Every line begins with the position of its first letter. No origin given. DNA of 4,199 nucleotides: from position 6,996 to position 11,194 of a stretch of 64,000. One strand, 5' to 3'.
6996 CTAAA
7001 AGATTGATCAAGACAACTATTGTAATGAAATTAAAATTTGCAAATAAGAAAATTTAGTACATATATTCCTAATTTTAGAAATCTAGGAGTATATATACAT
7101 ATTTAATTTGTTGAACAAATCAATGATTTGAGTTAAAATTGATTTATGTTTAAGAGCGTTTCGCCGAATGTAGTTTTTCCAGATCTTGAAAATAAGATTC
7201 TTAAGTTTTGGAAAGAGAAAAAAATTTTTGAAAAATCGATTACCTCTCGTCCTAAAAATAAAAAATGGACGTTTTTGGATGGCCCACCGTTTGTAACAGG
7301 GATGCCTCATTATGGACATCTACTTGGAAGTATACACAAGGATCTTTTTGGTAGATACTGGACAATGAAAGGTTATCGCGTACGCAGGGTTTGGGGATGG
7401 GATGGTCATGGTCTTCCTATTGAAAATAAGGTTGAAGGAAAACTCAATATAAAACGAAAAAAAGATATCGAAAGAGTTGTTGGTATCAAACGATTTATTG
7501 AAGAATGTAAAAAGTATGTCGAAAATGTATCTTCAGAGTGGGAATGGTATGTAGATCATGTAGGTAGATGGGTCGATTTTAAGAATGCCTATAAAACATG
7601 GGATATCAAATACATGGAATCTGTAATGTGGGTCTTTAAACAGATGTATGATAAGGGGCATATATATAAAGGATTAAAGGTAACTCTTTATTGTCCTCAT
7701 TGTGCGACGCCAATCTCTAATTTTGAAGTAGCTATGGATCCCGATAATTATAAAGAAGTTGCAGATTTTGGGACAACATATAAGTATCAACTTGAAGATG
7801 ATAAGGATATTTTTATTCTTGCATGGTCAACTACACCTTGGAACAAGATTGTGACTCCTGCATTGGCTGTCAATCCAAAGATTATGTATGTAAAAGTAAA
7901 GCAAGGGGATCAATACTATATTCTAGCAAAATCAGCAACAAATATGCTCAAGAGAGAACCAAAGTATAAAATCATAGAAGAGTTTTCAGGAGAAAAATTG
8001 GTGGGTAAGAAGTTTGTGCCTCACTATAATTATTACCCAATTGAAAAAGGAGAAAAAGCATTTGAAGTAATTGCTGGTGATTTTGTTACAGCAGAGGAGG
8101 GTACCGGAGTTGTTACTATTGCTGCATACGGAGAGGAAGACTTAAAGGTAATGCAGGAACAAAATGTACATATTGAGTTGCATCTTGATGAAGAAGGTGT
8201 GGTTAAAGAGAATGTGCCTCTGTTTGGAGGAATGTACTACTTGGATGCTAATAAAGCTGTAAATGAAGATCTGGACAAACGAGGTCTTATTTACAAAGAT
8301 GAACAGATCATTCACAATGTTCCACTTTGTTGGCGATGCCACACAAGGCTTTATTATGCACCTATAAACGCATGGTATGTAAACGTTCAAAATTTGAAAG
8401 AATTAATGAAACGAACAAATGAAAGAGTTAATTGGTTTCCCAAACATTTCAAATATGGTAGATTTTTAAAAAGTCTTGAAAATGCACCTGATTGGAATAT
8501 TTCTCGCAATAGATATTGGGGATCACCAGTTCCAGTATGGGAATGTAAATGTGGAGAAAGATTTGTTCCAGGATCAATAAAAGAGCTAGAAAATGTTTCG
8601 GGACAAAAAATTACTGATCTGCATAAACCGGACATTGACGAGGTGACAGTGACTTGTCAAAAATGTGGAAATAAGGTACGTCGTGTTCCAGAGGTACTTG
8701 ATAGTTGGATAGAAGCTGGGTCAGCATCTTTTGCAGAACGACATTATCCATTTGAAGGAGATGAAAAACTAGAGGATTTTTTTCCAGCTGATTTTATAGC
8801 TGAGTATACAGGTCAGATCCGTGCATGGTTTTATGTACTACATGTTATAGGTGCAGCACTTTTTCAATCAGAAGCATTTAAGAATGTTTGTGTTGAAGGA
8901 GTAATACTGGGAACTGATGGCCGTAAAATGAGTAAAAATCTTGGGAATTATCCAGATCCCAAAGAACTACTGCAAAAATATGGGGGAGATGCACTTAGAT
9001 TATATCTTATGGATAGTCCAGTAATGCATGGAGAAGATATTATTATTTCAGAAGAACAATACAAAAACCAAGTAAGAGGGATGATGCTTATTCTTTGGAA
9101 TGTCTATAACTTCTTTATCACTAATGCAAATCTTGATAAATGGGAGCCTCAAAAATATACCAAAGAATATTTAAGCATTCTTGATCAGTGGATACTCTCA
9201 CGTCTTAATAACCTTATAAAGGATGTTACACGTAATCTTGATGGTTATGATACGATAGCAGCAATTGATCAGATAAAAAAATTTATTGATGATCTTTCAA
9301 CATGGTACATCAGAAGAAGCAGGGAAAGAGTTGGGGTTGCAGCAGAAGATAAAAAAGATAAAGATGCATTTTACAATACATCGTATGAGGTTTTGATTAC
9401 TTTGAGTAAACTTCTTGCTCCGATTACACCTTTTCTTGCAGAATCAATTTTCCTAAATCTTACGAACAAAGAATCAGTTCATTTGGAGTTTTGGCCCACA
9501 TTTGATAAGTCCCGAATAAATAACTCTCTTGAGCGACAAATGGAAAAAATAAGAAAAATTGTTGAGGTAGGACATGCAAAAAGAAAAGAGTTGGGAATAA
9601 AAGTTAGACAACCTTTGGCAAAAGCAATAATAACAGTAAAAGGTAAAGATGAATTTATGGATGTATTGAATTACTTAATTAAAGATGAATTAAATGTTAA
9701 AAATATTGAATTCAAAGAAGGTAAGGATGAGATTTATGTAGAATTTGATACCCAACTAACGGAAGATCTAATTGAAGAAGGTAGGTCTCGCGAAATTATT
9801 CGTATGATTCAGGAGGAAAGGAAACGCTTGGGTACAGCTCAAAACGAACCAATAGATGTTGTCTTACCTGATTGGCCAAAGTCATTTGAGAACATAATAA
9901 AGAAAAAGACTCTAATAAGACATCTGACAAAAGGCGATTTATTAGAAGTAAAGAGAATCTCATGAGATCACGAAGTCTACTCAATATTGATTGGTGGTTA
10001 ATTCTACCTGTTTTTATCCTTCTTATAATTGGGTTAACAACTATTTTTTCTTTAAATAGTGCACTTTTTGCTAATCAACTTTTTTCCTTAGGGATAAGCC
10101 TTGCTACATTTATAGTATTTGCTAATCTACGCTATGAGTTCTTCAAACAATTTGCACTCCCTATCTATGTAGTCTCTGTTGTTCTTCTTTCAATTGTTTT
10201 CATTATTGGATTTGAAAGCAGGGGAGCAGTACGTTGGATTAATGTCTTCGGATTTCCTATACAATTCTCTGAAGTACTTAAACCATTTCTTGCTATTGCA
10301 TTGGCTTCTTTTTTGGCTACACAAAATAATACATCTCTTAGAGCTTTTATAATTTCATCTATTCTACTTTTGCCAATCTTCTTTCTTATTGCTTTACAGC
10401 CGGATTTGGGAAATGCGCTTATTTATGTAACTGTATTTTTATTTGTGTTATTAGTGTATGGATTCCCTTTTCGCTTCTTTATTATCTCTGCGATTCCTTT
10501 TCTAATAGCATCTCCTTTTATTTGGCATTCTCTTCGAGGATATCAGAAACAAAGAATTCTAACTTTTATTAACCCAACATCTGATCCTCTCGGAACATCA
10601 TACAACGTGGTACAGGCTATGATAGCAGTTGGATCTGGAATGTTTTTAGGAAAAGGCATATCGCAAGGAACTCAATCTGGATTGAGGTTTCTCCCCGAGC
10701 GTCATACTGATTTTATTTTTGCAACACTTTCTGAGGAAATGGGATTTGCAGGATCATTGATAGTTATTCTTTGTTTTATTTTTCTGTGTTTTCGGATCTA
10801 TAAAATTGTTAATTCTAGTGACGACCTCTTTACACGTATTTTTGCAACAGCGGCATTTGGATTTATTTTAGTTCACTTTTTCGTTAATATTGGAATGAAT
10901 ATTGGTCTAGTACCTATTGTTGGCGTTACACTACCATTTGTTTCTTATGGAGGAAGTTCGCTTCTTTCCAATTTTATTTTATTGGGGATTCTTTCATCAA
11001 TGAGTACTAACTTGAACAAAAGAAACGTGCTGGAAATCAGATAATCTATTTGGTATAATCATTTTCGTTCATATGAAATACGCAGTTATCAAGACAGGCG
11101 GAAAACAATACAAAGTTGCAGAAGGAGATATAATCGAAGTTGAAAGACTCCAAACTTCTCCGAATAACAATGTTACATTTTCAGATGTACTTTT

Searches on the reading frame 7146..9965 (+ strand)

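Call 19: search_protein_families(library=pfam, proteins=[window:7146-9965:+], max_evalue=0.00001)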
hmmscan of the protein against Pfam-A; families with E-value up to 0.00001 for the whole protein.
window:7146-9965:+ (939 aa): 4 families
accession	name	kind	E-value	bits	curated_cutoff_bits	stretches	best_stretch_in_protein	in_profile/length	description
PF00133.28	tRNA-synt_1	-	9.6e-119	397.2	22.7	1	17-628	1-409/414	tRNA synthetases class I (I, L, M and V)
PF08264.19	Anticodon_1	-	4.5e-32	111.4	25.1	1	680-826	1-146/148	Anticodon-binding domain of tRNA ligase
PF09334.17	tRNA-synt_1g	-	6.1e-19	68.5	20.1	1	48-192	8-132/391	tRNA synthetases class I (M)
PF19302.4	DUF5915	-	8.6e-08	32.4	27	1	860-925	97-168/195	Domain of unknown function (DUF5915)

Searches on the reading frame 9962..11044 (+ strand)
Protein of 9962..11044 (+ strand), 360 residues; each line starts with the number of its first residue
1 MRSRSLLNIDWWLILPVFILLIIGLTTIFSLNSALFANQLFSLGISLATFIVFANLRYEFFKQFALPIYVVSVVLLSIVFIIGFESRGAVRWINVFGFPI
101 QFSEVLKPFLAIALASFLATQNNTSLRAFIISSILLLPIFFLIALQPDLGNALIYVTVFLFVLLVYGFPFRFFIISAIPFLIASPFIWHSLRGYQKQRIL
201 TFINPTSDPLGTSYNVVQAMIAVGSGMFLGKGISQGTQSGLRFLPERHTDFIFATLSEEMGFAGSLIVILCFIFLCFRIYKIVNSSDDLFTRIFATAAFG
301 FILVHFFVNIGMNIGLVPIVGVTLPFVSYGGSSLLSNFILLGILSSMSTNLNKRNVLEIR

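Call 19: search_protein_families(library=pfam, proteins=[window:9962-11044:+], max_evalue=0.00001)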
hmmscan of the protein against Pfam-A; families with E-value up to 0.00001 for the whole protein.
window:9962-11044:+ (360 aa): 1 family
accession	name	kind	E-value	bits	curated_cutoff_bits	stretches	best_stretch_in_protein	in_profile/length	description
PF01098.24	FTSW_RODA_SPOVE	-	2.4e-86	290.4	26.4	1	27-351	29-354/356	Cell cycle protein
